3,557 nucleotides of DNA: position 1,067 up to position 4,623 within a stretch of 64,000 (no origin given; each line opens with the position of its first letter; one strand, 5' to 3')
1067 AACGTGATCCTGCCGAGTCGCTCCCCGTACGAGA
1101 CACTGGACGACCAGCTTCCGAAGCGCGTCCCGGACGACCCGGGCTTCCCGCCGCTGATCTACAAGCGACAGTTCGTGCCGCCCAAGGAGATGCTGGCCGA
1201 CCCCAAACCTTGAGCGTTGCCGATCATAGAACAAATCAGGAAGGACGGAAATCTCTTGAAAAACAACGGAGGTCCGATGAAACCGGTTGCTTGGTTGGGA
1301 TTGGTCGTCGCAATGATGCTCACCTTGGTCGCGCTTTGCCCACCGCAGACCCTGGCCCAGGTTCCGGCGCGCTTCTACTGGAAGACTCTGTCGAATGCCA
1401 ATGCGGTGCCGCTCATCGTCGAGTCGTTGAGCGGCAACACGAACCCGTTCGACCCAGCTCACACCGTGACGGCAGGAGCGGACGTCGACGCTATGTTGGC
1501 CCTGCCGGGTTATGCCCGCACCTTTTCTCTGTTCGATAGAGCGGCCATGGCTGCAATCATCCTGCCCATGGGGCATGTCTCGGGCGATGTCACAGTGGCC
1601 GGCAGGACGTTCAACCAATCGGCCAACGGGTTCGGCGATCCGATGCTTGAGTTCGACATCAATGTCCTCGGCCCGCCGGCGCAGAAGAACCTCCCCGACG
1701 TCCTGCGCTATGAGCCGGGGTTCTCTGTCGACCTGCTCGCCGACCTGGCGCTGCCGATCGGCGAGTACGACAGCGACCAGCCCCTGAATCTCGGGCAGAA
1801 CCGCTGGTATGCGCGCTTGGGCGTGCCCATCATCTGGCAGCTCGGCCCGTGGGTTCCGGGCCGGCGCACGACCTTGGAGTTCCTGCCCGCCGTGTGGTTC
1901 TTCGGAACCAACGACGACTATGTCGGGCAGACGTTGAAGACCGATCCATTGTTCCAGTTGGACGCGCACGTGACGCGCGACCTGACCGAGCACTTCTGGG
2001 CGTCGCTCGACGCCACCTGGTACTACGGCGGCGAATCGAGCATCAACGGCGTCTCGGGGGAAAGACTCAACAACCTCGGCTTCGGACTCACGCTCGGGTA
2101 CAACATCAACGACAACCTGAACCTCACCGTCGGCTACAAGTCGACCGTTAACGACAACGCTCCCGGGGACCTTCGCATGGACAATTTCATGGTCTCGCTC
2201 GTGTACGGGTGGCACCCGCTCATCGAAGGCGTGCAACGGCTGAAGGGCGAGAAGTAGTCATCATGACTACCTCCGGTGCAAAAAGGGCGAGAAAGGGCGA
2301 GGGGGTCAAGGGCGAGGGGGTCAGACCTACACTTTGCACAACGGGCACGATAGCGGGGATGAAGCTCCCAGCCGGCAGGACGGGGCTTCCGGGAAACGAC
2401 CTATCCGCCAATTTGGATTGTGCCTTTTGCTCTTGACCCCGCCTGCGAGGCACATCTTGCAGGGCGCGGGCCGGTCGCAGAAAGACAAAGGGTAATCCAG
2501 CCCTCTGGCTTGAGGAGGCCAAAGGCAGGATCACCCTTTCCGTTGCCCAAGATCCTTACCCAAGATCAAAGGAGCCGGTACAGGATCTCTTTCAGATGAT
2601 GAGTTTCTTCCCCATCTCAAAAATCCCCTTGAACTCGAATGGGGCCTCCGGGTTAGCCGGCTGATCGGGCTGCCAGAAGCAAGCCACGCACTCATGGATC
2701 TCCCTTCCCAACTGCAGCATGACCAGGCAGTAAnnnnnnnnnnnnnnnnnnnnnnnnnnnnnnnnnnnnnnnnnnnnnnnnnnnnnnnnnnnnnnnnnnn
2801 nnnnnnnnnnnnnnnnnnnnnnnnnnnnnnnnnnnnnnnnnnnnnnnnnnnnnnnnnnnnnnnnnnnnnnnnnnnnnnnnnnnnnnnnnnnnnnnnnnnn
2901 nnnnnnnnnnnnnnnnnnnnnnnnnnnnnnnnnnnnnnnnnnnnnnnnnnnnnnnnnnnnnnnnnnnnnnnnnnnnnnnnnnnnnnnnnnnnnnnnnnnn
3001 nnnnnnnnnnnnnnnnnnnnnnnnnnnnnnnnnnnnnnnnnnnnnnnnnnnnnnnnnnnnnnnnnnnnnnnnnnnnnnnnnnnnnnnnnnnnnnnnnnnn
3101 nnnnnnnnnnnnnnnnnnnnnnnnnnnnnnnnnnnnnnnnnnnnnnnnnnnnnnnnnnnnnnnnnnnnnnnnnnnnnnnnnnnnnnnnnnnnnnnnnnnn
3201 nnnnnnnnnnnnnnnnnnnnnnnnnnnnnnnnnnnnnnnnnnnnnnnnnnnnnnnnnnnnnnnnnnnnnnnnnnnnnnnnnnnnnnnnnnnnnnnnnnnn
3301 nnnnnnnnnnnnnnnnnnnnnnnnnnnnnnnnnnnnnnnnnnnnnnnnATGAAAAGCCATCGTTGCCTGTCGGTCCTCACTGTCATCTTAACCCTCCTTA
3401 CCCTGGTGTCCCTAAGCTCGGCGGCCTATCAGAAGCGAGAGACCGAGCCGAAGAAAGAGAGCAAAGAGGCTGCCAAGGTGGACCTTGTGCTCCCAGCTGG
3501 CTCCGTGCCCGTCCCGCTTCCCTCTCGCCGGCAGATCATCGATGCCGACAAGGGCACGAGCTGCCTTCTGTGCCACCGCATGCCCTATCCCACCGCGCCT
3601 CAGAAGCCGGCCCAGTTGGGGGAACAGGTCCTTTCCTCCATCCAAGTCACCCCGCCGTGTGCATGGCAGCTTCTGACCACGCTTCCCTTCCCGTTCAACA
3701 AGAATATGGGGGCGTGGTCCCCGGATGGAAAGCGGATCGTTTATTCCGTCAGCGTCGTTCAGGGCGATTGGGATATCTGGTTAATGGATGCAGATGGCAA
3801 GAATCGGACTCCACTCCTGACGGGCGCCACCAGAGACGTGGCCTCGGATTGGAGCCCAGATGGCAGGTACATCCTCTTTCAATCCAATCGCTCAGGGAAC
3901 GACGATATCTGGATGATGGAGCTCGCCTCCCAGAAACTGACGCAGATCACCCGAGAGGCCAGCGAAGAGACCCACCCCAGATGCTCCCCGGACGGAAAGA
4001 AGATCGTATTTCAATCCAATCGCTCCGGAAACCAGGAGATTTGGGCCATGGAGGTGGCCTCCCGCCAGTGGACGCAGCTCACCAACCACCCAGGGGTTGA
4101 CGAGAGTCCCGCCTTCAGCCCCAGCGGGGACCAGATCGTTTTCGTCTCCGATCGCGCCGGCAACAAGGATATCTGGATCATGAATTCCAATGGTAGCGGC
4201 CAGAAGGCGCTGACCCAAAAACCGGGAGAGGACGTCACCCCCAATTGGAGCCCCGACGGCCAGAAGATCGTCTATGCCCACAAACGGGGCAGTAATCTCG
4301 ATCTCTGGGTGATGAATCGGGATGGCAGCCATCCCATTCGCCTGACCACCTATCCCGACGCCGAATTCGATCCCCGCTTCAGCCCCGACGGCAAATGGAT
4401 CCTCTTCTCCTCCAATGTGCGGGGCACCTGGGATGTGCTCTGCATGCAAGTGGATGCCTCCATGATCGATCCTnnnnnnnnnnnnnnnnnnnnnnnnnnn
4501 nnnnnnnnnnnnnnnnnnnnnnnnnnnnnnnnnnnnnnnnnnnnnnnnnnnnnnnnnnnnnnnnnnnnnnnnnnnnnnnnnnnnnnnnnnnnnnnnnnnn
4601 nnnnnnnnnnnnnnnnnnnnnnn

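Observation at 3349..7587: Tandem paralogs fusing an N-terminal CxxCH heme-binding module to double TolB-like PD40 beta-propellers, with near-identical 3' kilobases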

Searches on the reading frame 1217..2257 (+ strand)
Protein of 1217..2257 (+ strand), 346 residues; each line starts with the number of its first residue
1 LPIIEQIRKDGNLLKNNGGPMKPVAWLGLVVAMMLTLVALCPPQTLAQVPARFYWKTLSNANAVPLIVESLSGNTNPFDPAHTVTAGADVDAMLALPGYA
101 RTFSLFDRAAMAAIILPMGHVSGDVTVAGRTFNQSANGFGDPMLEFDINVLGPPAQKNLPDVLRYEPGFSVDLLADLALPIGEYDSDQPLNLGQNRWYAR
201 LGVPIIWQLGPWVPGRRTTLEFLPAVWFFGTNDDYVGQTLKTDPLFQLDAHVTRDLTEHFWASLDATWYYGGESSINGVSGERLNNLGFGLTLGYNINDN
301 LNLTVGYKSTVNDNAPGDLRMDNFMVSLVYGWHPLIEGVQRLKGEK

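Call 39: search_protein_families(library=pfam, proteins=[window:1217-2257:+], max_evalue=0.0001)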
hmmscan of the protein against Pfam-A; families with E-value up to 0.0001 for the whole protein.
window:1217-2257:+ (346 aa): 1 family
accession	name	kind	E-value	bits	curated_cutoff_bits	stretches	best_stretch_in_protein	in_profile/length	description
PF13557.12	Phenol_MetA_deg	-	2.4e-24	87.2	22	1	82-316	10-230/242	Putative MetA-pathway of phenol degradation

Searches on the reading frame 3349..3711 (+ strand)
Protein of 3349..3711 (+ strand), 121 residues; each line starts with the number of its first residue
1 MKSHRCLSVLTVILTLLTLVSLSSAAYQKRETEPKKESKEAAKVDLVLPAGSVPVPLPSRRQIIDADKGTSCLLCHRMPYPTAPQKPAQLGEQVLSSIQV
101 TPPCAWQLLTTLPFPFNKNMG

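Call 6: search_protein_families(library=pfam, proteins=[window:3349-3711:+], max_evalue=1)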
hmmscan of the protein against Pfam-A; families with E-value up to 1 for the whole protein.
seq(121 aa): 1 family
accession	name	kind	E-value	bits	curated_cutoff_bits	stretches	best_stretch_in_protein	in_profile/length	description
PF03032.20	FSAP_sig_propep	-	0.027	14.9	27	1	15-41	11-37/46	Frog skin active peptide family signal and propeptide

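Call 7: search_protein_families(library=ncbifam, proteins=[window:3349-3711:+], max_evalue=1)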
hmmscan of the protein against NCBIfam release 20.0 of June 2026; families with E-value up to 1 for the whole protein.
seq(121 aa): 0 families

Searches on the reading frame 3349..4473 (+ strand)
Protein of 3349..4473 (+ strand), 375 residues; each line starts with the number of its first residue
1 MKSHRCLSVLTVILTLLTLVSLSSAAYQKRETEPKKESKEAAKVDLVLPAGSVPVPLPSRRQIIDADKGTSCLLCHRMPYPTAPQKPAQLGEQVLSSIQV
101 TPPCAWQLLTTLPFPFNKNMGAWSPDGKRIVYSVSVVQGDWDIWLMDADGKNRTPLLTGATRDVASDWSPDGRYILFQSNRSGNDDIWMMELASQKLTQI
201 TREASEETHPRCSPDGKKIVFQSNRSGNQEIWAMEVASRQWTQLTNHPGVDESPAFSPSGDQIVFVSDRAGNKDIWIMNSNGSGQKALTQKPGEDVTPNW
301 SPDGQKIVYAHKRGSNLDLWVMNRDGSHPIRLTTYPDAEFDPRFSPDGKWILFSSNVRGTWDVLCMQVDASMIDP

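Call 69: predict_structure(alignment_id=A4)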
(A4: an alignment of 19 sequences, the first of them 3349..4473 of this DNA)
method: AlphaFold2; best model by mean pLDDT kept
length: 375 residues; sequences in the alignment: 19
mean_pLDDT: 77.9   pTM: 0.70
mean pLDDT of the five models: 77.9, 77.5, 77.0, 74.6, 69.8
residues with pLDDT >= 90: 182; 70-90: 88; 50-70: 22; < 50: 83
segments of 3 or more residues with pLDDT < 50: 22-87, 92-103
pLDDT, mean of each block of 10 residues (from residue 1): 72 78 42 33 35 38 40 41 45 41 62 73 94 84 91 89 91 95 93 95 88 97 93 95 93 97 96 96 96 91 96 89 94 77 93 86 83 51
secondary structure, 60 per line:
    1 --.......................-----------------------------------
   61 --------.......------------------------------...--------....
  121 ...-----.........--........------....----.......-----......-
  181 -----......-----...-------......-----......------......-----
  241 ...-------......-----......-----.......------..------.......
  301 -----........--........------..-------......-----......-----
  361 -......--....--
elements in order: H3-25 H69-75 E106-108 E117-123 E129-137 E140-147 E154-157 E162-168 E174-179 E186-191 E197-199 E207-212 E218-223 E230-235 E241-243 E251-256 E262-267 E273-279 E294-300 E306-313 E316-323 E339-344 E350-355 E362-367 H370-373
